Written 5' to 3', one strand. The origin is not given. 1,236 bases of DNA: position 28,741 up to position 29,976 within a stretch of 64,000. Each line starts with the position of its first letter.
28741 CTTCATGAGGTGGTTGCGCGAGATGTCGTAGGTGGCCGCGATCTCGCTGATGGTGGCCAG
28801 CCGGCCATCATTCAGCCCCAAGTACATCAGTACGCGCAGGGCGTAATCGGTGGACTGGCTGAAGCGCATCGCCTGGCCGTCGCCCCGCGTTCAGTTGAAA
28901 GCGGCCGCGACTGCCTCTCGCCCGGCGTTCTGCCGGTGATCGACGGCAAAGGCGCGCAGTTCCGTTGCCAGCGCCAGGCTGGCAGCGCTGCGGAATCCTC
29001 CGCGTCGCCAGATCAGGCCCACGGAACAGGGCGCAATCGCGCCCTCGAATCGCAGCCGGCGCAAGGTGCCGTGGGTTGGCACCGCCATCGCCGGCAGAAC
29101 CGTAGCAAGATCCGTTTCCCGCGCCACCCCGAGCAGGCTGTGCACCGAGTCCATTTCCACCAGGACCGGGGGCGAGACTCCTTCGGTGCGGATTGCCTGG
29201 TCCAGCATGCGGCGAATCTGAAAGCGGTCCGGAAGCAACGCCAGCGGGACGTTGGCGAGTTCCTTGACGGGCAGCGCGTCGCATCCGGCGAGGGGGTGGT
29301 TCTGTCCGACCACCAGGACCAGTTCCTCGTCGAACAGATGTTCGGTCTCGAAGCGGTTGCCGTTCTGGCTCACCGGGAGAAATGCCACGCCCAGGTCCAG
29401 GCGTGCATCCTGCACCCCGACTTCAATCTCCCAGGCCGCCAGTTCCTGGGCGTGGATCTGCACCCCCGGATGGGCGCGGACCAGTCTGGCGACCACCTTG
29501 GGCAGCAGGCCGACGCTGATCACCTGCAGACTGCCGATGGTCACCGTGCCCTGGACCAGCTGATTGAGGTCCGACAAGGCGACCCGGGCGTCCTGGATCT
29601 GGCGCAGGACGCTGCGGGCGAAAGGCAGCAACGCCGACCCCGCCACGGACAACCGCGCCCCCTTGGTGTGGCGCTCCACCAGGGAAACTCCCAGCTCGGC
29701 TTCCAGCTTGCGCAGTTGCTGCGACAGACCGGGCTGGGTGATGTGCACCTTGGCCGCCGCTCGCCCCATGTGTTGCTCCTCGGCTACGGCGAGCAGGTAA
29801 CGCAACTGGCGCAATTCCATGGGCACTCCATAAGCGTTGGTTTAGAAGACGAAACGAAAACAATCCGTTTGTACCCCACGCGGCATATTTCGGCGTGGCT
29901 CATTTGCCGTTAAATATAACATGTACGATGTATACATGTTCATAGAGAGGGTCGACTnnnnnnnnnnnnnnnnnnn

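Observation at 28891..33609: Orphan dsrA-dsrB-CBS-dsrC-like module under a divergent LysR regulator, adjacent to a sulfite-generating sulfonate pathway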

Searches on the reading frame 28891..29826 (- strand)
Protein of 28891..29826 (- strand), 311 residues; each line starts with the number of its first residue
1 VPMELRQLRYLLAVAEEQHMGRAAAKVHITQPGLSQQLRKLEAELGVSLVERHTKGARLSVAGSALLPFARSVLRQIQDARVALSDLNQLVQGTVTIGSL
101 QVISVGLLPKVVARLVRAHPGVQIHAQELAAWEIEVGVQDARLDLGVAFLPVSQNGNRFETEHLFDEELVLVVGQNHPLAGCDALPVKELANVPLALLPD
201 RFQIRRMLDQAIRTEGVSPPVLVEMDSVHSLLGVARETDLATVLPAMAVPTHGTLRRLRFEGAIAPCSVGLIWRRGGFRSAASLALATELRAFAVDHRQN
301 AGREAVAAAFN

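Call 3: search_protein_families(library=pfam, proteins=[window:28891-29826:-])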
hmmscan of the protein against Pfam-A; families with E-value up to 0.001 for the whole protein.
window:28891-29826:- (311 aa): 2 families
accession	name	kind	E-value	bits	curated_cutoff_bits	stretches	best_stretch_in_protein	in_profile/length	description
PF03466.25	LysR_substrate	-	3.1e-38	131.7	28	1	89-292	2-206/209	LysR substrate binding domain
PF00126.33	HTH_1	-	1.7e-20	73.2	26.6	1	5-63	1-59/60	Bacterial regulatory helix-turn-helix protein, lysR family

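Call 4: search_protein_families(library=ncbifam, proteins=[window:28891-29826:-])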
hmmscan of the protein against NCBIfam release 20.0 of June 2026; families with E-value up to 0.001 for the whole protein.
window:28891-29826:- (311 aa): 54 families (the best 25 are shown)
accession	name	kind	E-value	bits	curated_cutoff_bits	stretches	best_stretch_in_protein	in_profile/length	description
NF008416.0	PRK11242.1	equivalog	8e-67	225.7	277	1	3-298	1-295/300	transcriptional regulator CynR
NF047520.1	trans_act_CidR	equivalog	1.1e-42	146.3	415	1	3-280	1-278/292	cidABC operon transcriptional activator CidR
NF053705.1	TransRegGltCGpos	equivalog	8.3e-42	143.4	350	1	3-250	1-247/300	glutamate biosynthesis transcriptional regulator GltC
TIGR02424.1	TF_pcaQ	equivalog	1.3e-41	142.4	303.8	1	4-294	4-298/300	pca operon transcription factor PcaQ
NF045775.1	acetoin_reg_AlsR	exception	1.2e-38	133.3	430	1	3-234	1-232/290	acetoin biosynthesis transcriptional regulator AlsR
NF007385.0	PRK09906.1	equivalog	3.4e-35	121.6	356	1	3-196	1-191/296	DNA-binding transcriptional regulator HcaR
TIGR03339.1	phn_lysR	subfamily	5.8e-34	117.6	341.1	1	7-263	1-252/279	aminoethylphosphonate catabolism associated LysR family transcriptional regulator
NF008361.0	PRK11151.1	equivalog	3.8e-33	115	329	1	3-293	1-292/305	DNA-binding transcriptional regulator OxyR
NF007439.0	PRK09986.1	equivalog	3.7e-30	105.3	290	1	3-232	7-237/296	LysR family transcriptional regulator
NF047711.1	PutUtilRegPtrR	equivalog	6.5e-30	104.2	400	1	3-279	1-272/283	putrescine utilization regulator PtrR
NF008410.0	PRK11233.1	equivalog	1.3e-28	100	309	1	3-248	1-242/305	nitrogen assimilation transcriptional regulator NAC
NF040786.1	LysR_Sec_metab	equivalog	1.8e-27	96.2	250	1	3-195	1-193/298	selenium metabolism-associated LysR family transcriptional regulator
NF009327.0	PRK12684.1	subfamily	3.4e-27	95.5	402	1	3-224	1-223/313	CysB family HTH-type transcriptional regulator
NF040709.1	benzoate_BenM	exception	3.8e-25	88.8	600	1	3-181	1-176/299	benzoate utilization transcription regulator BenM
NF009326.0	PRK12681.1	equivalog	1.1e-24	87.5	436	1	3-223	1-222/324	HTH-type transcriptional regulator CysB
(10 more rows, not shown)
